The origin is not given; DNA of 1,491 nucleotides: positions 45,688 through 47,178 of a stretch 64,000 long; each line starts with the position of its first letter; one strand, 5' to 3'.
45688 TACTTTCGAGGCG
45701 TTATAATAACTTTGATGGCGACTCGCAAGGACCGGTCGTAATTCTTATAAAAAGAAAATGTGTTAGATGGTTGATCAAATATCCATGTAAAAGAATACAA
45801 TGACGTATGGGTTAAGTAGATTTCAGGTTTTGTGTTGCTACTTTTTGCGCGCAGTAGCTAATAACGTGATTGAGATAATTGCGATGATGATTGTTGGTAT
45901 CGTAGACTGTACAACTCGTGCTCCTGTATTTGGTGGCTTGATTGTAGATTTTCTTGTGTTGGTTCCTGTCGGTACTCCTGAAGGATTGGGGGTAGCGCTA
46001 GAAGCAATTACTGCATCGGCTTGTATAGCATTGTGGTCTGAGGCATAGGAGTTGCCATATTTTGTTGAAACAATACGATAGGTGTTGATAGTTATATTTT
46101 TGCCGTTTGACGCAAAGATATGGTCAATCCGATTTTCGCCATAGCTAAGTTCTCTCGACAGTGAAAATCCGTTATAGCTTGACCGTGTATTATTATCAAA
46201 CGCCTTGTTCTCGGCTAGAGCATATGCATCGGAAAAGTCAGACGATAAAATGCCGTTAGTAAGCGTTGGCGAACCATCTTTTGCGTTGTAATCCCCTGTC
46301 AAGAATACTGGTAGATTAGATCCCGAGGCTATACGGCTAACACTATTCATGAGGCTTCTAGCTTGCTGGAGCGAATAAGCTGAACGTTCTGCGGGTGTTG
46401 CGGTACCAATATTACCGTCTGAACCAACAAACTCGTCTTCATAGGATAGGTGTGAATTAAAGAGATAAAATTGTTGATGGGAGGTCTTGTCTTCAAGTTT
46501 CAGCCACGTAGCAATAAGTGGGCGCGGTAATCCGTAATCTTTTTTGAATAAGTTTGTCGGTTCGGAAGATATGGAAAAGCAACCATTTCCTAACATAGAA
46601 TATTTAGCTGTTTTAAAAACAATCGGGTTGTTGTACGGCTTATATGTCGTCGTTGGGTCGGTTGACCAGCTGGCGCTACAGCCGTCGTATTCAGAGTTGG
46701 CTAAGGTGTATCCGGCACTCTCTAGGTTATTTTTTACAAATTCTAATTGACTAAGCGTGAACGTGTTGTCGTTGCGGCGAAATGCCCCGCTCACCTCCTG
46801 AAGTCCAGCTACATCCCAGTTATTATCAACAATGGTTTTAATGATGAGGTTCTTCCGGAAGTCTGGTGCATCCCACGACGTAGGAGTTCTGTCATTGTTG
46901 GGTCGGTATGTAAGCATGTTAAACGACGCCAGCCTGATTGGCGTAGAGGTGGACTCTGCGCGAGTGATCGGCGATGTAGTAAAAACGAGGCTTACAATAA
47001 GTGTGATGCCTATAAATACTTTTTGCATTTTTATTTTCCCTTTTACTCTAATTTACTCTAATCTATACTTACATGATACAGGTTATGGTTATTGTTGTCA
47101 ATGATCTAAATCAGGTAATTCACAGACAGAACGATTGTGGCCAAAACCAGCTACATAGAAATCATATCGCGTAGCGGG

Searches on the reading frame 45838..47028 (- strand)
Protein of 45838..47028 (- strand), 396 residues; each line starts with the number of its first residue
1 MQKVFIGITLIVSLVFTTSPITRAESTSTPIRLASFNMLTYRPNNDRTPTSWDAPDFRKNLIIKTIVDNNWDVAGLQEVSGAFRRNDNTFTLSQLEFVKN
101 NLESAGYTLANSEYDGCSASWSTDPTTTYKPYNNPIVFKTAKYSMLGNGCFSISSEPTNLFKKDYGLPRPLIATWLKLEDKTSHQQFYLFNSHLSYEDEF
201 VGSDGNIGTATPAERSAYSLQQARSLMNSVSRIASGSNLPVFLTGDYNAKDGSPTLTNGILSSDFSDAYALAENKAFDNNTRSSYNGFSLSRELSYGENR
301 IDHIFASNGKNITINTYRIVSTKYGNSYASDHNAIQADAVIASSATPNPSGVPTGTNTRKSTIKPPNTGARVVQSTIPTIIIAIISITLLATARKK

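Call 71: search_protein_families(library=pfam, proteins=[window:45838-47028:-], max_evalue=0.001)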
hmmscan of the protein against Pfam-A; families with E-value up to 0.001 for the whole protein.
window:45838-47028:- (396 aa): 1 family
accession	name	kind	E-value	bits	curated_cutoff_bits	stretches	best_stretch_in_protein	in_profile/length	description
PF03372.29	Exo_endo_phos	-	2e-08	34.7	24.5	1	56-332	16-225/225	Endonuclease/Exonuclease/phosphatase family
